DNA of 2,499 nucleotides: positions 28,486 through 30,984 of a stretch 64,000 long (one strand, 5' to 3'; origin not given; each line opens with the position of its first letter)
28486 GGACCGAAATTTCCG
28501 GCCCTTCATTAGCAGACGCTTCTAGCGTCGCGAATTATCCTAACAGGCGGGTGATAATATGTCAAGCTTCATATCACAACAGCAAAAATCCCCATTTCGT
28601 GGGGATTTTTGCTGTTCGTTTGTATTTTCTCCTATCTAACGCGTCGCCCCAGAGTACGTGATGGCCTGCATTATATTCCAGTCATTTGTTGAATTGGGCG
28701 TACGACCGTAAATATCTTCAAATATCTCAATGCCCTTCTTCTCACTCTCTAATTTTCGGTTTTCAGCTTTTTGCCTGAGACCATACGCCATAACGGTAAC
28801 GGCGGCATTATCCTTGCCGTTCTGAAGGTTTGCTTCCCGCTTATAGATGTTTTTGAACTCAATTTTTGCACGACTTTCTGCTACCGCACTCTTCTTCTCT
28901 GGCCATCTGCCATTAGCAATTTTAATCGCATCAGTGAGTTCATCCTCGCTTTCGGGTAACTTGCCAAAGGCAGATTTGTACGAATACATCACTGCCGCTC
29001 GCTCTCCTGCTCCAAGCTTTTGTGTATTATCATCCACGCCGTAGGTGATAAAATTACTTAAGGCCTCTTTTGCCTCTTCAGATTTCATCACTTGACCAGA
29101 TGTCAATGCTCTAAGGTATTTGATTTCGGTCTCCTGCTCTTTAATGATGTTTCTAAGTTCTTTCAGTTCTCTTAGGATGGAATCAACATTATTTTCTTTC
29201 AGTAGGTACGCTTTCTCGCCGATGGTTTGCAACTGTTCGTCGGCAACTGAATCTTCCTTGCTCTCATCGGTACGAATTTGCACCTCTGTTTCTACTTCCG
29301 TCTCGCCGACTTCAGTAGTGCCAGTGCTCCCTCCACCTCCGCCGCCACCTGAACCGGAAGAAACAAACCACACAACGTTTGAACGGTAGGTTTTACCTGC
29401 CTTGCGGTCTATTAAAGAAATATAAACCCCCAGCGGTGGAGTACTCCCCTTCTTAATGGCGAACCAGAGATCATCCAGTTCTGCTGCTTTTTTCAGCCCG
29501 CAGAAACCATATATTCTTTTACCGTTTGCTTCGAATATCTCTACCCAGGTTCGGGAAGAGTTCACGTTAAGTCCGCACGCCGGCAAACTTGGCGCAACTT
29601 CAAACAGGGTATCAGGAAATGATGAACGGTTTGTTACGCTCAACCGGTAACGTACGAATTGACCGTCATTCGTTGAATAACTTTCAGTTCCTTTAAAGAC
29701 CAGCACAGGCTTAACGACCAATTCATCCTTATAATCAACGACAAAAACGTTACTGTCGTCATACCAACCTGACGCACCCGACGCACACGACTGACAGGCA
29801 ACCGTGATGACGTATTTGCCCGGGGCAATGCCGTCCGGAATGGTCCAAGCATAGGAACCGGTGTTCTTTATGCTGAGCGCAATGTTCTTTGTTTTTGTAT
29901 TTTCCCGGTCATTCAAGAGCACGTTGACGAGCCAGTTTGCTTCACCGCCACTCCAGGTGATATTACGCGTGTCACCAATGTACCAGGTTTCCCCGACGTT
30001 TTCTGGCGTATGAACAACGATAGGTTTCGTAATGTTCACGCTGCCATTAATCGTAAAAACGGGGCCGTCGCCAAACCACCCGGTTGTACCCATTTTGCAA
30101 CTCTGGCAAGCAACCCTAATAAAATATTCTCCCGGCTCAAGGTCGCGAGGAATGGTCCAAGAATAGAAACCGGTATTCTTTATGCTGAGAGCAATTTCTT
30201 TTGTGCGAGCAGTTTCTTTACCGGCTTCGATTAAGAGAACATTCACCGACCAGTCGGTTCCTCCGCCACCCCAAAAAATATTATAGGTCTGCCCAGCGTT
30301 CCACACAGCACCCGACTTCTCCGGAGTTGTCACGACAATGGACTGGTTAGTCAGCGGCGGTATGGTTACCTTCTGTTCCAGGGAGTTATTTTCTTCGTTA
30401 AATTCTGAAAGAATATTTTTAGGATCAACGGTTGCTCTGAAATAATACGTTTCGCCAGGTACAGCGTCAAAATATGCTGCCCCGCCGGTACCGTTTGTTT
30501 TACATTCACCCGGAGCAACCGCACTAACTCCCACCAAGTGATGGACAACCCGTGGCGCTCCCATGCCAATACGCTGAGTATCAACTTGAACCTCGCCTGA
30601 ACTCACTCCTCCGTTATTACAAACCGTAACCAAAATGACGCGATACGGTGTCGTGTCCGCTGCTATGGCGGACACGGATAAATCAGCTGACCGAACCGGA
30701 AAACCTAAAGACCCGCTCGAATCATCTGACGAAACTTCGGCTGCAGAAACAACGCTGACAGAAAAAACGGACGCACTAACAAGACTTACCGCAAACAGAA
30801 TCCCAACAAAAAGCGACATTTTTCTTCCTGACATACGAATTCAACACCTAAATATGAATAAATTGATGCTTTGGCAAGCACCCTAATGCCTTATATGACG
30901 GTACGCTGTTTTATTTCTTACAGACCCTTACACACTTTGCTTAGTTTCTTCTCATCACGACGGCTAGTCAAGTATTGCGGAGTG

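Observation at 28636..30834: Multidomain surface protein gene inserted between fusA and tuf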

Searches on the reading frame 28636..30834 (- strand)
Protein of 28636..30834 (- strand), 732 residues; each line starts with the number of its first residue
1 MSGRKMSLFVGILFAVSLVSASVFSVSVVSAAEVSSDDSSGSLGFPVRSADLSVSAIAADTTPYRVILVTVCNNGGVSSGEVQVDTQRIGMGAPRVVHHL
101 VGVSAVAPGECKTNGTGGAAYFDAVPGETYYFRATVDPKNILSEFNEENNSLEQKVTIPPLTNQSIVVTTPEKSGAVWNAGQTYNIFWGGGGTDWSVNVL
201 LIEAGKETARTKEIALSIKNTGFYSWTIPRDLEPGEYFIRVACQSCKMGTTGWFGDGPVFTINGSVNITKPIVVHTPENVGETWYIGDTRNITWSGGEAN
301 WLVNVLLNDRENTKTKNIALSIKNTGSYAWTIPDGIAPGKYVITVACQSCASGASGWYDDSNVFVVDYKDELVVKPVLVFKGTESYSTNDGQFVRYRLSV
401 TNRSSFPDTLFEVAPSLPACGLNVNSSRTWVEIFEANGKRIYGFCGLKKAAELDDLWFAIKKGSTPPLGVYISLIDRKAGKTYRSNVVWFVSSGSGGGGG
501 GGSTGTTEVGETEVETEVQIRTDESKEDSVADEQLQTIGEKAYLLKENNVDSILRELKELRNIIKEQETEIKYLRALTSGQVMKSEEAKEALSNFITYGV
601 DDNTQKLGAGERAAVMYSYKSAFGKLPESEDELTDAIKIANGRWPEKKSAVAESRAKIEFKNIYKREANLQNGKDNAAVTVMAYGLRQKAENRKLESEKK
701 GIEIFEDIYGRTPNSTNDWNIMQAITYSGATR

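Call 3: search_protein_families(library=pfam, proteins=[window:28636-30834:-], max_evalue=1)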
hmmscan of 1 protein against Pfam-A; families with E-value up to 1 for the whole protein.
window:28636-30834:- (732 aa): 9 families
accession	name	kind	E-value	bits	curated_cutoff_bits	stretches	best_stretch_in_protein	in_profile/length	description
PF10342.15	Kre9_KNH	-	6.2e-14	53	24.6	2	174-242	4-76/94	Kre9/KNH-like N-terminal Ig-like domain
PF07705.17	CARDB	-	7.3e-06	26.6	22.7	1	67-153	23-100/101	CARDB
PF14524.12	Wzt_C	-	7.6e-06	26.4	30.4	2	312-367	67-130/143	Wzt C-terminal domain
PF03443.20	AA9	-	0.00014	22.3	27.8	1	218-241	123-146/207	Auxiliary Activity family 9 (formerly GH61)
PF01835.25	MG2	-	0.0061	17.3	32.8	0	195-241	34-80/96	MG2 domain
PF19271.4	Nis1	-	0.012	16.6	27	0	324-355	71-101/114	Nis1 family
PF16974.11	NAR2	-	0.06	13.4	26.6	0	220-242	89-111/142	High-affinity nitrate transporter accessory, Ig-like domain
PF11598.13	COMP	-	0.11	13.3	23.9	1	557-577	17-37/45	Cartilage oligomeric matrix protein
PF08702.15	Fib_alpha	-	0.32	11.6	29.9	1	518-579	65-126/143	Fibrinogen alpha/beta chain family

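Call 4: search_protein_families(library=ncbifam, proteins=[window:28636-30834:-], max_evalue=1)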
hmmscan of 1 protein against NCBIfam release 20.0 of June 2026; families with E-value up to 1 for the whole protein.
window:28636-30834:- (732 aa): 1 family
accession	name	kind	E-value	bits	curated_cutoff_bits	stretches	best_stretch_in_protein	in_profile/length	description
TIGR02104.1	pulA_typeI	equivalog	0.016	13.3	504.5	1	175-255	13-91/605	type I pullulanase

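Call 11: find_homologous_proteins(query=window:28636-30834:-)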
Query window:28636-30834:- (732 aa): 11 proteins with E <= 0.001 among 8000 candidates.
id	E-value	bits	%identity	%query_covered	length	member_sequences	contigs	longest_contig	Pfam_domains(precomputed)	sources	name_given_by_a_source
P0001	0.0e+0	1638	100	99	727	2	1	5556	PF10342.16,PF07705.18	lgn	-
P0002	1.8e-66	243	41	30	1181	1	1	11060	PF10342.16,PF01471.24,PF16656.12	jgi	-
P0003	4.9e-31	126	52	17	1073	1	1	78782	-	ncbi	ncbi:hypothetical protein ACFL6U_00715 [Planctomycetota bacterium]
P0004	1.8e-29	121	54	15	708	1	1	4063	-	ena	-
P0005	3.4e-29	120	53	15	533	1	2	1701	PF00041.28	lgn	-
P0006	4.5e-28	116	50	16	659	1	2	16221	-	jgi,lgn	jgi:hypothetical protein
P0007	7.1e-26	109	49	16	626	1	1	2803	-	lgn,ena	-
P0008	1.5e-14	71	28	20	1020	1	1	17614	PF10342.16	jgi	jgi:hypothetical protein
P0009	4.1e-11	60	36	16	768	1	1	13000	PF18962.8,PF13860.13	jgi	jgi:hypothetical protein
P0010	4.3e-6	44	29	23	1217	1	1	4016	PF13229.13,PF22842.4,PF21471.4,PF05048.20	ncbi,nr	ncbi:MAG: hypothetical protein GY765_21285 [bacterium]|nr:hypothetical protein [bacterium]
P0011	6.8e-5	40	33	24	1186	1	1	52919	PF17957.8,PF10342.16,PF07581.18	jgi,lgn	-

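Call 15: find_encoding_contigs(protein=P0001, flank=10000)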
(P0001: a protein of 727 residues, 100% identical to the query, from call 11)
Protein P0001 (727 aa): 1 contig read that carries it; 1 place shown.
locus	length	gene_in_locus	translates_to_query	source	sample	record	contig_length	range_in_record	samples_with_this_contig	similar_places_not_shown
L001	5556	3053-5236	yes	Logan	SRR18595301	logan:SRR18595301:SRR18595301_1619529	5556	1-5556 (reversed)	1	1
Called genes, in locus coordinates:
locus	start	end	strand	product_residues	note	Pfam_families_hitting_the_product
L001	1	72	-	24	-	?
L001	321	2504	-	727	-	PF07705:CARDB (faint), PF10342:Kre9_KNH (weak)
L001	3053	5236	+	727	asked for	PF07705:CARDB (faint), PF10342:Kre9_KNH (weak)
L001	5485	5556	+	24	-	?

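Call 75: search_protein_families(library=padloc, proteins=[window:28636-30834:-], max_evalue=0.01)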
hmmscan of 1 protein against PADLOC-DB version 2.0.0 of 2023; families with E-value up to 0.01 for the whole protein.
window:28636-30834:- (732 aa): 0 families
